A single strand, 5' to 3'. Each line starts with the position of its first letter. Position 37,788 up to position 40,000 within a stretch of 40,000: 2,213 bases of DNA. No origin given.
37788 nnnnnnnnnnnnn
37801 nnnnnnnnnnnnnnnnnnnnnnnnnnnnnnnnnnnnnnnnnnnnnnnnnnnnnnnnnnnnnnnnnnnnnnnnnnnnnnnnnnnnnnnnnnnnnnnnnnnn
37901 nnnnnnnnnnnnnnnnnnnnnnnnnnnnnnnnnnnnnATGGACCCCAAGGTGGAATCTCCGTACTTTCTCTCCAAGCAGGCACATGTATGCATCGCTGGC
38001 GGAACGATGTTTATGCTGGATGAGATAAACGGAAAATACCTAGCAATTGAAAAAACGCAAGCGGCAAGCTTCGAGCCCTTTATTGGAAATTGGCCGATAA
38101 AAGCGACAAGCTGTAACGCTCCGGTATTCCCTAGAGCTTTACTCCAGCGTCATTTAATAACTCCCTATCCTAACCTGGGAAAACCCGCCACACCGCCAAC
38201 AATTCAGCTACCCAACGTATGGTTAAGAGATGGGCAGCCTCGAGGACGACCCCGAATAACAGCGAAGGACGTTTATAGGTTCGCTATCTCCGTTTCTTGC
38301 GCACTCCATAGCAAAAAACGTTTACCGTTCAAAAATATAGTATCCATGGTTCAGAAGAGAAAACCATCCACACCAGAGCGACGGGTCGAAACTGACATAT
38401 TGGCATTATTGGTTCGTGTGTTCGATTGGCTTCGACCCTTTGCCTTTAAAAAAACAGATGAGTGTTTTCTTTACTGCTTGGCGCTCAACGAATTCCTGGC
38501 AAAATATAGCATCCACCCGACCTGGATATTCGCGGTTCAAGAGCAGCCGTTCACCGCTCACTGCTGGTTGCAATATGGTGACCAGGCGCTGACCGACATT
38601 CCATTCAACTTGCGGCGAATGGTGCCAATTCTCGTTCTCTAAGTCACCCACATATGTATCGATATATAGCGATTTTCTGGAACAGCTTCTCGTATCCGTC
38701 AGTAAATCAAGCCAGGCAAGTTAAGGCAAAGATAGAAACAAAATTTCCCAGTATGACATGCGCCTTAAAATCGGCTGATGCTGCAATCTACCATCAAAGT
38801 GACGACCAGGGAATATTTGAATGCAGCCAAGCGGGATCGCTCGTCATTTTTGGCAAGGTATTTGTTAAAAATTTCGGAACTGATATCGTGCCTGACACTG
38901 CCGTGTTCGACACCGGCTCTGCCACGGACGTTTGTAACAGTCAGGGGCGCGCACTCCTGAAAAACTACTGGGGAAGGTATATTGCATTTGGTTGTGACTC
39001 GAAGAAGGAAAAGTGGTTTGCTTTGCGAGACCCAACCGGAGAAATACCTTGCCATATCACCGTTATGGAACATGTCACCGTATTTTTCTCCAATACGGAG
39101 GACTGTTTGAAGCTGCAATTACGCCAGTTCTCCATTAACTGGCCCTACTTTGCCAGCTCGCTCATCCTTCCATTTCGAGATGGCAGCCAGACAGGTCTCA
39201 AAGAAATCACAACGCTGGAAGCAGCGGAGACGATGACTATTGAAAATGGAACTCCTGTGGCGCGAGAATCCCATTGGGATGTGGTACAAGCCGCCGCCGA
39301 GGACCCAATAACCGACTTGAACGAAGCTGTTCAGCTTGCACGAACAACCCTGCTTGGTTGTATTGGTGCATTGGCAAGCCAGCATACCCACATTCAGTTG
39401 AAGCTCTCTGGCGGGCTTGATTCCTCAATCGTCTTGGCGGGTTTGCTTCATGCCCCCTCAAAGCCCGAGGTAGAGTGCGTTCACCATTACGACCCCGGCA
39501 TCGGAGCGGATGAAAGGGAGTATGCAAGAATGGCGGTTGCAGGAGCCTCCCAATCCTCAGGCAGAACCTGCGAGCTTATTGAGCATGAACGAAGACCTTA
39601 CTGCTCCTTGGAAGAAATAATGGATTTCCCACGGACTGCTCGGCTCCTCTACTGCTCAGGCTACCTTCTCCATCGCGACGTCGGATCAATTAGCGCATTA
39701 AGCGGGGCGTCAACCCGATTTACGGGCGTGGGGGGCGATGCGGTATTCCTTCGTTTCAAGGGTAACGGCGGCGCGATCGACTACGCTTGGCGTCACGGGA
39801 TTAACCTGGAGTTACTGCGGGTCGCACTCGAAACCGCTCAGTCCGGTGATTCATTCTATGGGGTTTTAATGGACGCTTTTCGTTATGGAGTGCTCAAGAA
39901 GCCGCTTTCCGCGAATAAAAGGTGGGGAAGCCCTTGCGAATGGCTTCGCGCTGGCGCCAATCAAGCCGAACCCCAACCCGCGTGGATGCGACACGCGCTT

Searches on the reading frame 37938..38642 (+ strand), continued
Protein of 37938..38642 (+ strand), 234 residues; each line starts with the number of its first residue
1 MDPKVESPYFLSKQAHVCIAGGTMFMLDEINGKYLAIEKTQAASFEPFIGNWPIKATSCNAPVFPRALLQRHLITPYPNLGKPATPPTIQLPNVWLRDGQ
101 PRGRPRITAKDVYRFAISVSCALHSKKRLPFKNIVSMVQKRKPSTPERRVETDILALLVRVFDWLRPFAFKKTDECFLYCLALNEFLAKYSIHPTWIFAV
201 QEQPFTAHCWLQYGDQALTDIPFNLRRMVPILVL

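Call 73: find_encoding_contigs(protein=P0029, flank=10000, max_places=2)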
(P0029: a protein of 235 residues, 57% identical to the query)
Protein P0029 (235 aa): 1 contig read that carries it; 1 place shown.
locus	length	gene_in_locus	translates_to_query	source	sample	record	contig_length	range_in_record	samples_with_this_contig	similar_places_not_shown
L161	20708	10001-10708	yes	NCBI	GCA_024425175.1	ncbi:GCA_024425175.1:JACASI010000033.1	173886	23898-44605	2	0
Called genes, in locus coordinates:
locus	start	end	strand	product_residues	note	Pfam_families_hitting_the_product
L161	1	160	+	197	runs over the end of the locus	PF00440:TetR_N, PF21351:TetR_C_41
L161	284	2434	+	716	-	PF07715:Plug, PF00593:TonB_dep_Rec_b-barrel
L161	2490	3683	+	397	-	PF07786:HGSNAT_cat, PF01757:Acyl_transf_3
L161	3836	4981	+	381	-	PF00364:Biotin_lipoyl (faint), PF25917:BSH_RND, PF25973:BSH_CzcB, PF25919:BSH_CusB (weak), PF25984:BSH_YknX (weak), PF25876:HH_MFP_RND (weak), PF25954:Beta-barrel_RND_2 (weak), PF25967:RND-MFP_C, +1 more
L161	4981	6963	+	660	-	PF00005:ABC_tran, PF12704:MacB_PCD, PF02687:FtsX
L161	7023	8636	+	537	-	PF00664:ABC_membrane (weak), PF00005:ABC_tran, PF02463:SMC_N (faint)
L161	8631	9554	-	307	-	-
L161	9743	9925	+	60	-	-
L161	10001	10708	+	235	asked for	PF13471:Transglut_core3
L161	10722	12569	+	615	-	PF00733:Asn_synthase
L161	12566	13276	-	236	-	PF00005:ABC_tran, PF13304:AAA_21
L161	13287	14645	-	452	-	PF12679:ABC2_membrane_2, PF12040:DUF3526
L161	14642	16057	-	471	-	PF12679:ABC2_membrane_2, PF12040:DUF3526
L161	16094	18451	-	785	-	PF07715:Plug, PF00593:TonB_dep_Rec_b-barrel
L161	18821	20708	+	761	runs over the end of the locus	PF07715:Plug, PF00593:TonB_dep_Rec_b-barrel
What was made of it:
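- Tried and rejected: I used Microbulbifer elongatus (L161) instead (call 73).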

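Call 85: search_protein_families(library=pfam, proteins=[L001:10698-12548:+], max_evalue=10)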
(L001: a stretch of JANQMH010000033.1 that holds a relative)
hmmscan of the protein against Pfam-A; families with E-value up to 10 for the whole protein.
L001:10698-12548:+ (616 aa): 3 families
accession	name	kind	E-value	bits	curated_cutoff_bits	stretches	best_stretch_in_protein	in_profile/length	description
PF00733.27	Asn_synthase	-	6.4e-13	49.5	21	2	490-601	243-354/354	Asparagine synthase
PF13537.11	GATase_7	-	0.022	15.2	25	1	86-152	54-121/123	Glutamine amidotransferase domain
PF22664.1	TRI-like_N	-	0.038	14.2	27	1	149-234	21-105/157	Trichothecene 3-O-acetyltransferase-like N-terminal domain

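Call 90: predict_structure(alignment_id=A1)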
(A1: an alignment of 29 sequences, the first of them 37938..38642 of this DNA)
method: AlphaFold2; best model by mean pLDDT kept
length: 234 residues; sequences in the alignment: 29
mean_pLDDT: 86.9   pTM: 0.84
mean pLDDT of the five models: 86.9, 86.5, 85.8, 84.3, 70.9
residues with pLDDT >= 90: 137; 70-90: 72; 50-70: 21; < 50: 4
segments of 3 or more residues with pLDDT < 50: 1-4
pLDDT, mean of each block of 10 residues (from residue 1): 66 95 93 91 91 81 87 94 89 71 86 98 93 92 69 88 92 88 95 92 89 83 75 93
secondary structure, 60 per line:
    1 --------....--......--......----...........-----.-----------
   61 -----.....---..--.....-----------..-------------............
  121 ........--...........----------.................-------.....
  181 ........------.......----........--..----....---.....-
elements in order: E9-12 E15-20 E23-28 E33-38 H39-43 H66-70 H109-128 H131-141 H152-168 H176-188 E195-201 E206-213 H222-225 E229-233

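Call 92: fold_search(model_id=the predicted structure, library=pdb)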
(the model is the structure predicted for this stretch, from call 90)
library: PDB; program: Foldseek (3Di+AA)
matches with E <= 10: 207; with E <= 0.001: 0
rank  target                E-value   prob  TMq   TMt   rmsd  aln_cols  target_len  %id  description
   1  3isr_B                1.8e-01  0.20  0.19  0.16  13.2       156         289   11  The Crystal Structure of a Putative Cysteine Protease from Cytophaga hutchinsonii to 1.9A (released 2009-09-08)
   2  5v1u_B                4.3e-01  0.72  0.15  0.39   1.9        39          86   10  TbiB1 in Complex with the TbiA(beta) Leader Peptide (released 2018-09-05)
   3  3hlz_A                4.3e-01  0.08  0.19  0.17  17.9       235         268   11  Crystal structure of BT_1490 (NP_810393.1) from BACTEROIDES THETAIOTAOMICRON VPI-5482 at 1.50 A resolution (released 2009-06-16)
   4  5v1u_A                4.6e-01  0.82  0.23  0.57   4.3        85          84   13  TbiB1 in Complex with the TbiA(beta) Leader Peptide (released 2018-09-05)
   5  5v1v_A                4.9e-01  0.82  0.24  0.57   3.9        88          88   15  TbiB1 in Complex with the TbiA(alpha) Leader Peptide (released 2018-09-05)
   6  9crn                  5.5e-01  0.20  0.18  0.13   9.8       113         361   16  Crystal structure of Streptococcus pyogenes TglA (released 2024-08-14)
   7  3kd4_A                9.8e-01  0.11  0.19  0.10  13.7       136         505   14  CRYSTAL STRUCTURE OF A PUTATIVE PROTEASE (BDI_1141) FROM PARABACTEROIDES DISTASONIS ATCC 8503 AT 2.00 A RESOLUTION (released 2009-11-24)
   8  6jx3_B                1.2e+00  0.11  0.14  0.37  18.3       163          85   10  Lasso peptide synthetase B1 complexed with the leader peptide (released 2019-06-26)
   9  1gn4_A                1.2e+00  0.06  0.14  0.16  15.6       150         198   13  H145E mutant of Mycobacterium tuberculosis iron-superoxide dismutase. (released 2001-10-05)
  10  4hfl                  1.3e+00  0.12  0.13  0.17   4.2        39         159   23  Crystal structure of the type VI effector Tae4 from Enterobacter cloacae (released 2013-01-16)
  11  9y6s_8G               1.6e+00  0.11  0.13  0.06   5.4        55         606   16  96-nm repeat of the Leishmania tarentolae doublet microtubule (released 2025-12-17)
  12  5v1q_A                1.7e+00  0.38  0.14  0.08   1.4        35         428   11  Crystal structure of Streptococcus suis SuiB (released 2017-08-30)
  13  4v6w_AD               1.7e+00  0.07  0.18  0.18  16.9       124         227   11  Structure of the D. melanogaster 80S ribosome (released 2014-07-09)
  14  5v1t_A                1.9e+00  0.33  0.17  0.09   2.0        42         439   10  Crystal structure of Streptococcus suis SuiB bound to precursor peptide SuiA (released 2017-08-30)
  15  5v1s_B                2.0e+00  0.33  0.15  0.08   1.5        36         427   11  Crystal structure of Streptococcus suis SuiB bound to S-adenosylmethionine (released 2017-08-30)
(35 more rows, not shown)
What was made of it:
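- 37938..38642 (+): lasB: fused leader-binding (RRE-like) domain plus transglutaminase-like Cys protease, 234 aa. The N-terminal domain's best fold matches are lasso B1/RRE-leader complexes 5v1u/5v1v (TM 0.57 over the target, prob 0.82, weak E-value) (calls 90, 92).
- On Lasso peptide precursor (class II): The AF2 model's best matches for this domain are TbiB1-leader complexes (TM 0.57 over the target, prob 0.82), but with E about 0.5 (call 92).
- The RRE-like fold's best matches are TbiB1-leader complexes (call 92).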

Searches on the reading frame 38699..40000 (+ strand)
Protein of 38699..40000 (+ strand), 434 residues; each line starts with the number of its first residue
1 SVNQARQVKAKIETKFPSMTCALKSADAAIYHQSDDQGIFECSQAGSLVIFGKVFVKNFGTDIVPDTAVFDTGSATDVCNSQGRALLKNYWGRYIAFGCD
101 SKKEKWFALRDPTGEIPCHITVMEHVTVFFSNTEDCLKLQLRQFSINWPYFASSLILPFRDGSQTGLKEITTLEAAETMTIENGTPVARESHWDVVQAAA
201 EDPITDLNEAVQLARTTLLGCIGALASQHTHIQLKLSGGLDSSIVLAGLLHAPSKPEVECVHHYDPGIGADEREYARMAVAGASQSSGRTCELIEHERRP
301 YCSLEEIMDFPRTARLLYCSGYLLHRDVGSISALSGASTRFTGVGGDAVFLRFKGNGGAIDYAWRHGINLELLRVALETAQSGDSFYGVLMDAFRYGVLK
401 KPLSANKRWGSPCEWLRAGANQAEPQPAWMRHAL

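Call 8: search_protein_families(library=pfam, proteins=[window:38699-40000:+], max_evalue=0.01)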
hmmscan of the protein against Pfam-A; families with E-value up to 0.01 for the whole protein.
window:38699-40000:+ (434 aa): 1 family
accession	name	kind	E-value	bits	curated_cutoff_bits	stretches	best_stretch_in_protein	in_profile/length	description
PF13537.11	GATase_7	-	0.0035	17.8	25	1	68-133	47-117/123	Glutamine amidotransferase domain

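Call 23: search_protein_families(library=ncbifam, proteins=[window:38699-40000:+], max_evalue=0.01)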
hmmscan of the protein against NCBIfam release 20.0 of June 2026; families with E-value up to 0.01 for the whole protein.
window:38699-40000:+ (434 aa): 6 families
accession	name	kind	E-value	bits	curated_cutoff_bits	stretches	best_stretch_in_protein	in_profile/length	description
TIGR01536.1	asn_synth_AEB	equivalog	8.9e-10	38.2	267.1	1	83-276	113-294/517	asparagine synthase (glutamine-hydrolyzing)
NF033535.1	lass_lactam_cya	exception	3e-09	36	525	1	100-349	129-375/668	lasso peptide isopeptide bond-forming cyclase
TIGR03108.1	eps_aminotran_1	hypoth_equivalog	9.8e-07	27.8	816.9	1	70-281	95-308/628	XrtA/PEP-CTERM system amidotransferase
NF033561.1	macrolact_Ik_Al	subfamily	2.3e-05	23.2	300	1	197-409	179-388/561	albusnodin/ikarugamycin family macrolactam cyclase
TIGR03104.1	trio_amidotrans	equivalog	0.00016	20.1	570.1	1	82-256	111-286/589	N-acetylglutaminylglutamine amidotransferase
NF006949.0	PRK09431.1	equivalog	0.0022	16.6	499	0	67-141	91-169/554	asparagine synthase B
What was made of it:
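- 38654..40000 (+): lasC: Asn-synthetase-like lasso cyclase, cut off by the window end (449 of about 616 codons). There are sub-threshold NCBIfam hits to the lasso cyclase model (call 23).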
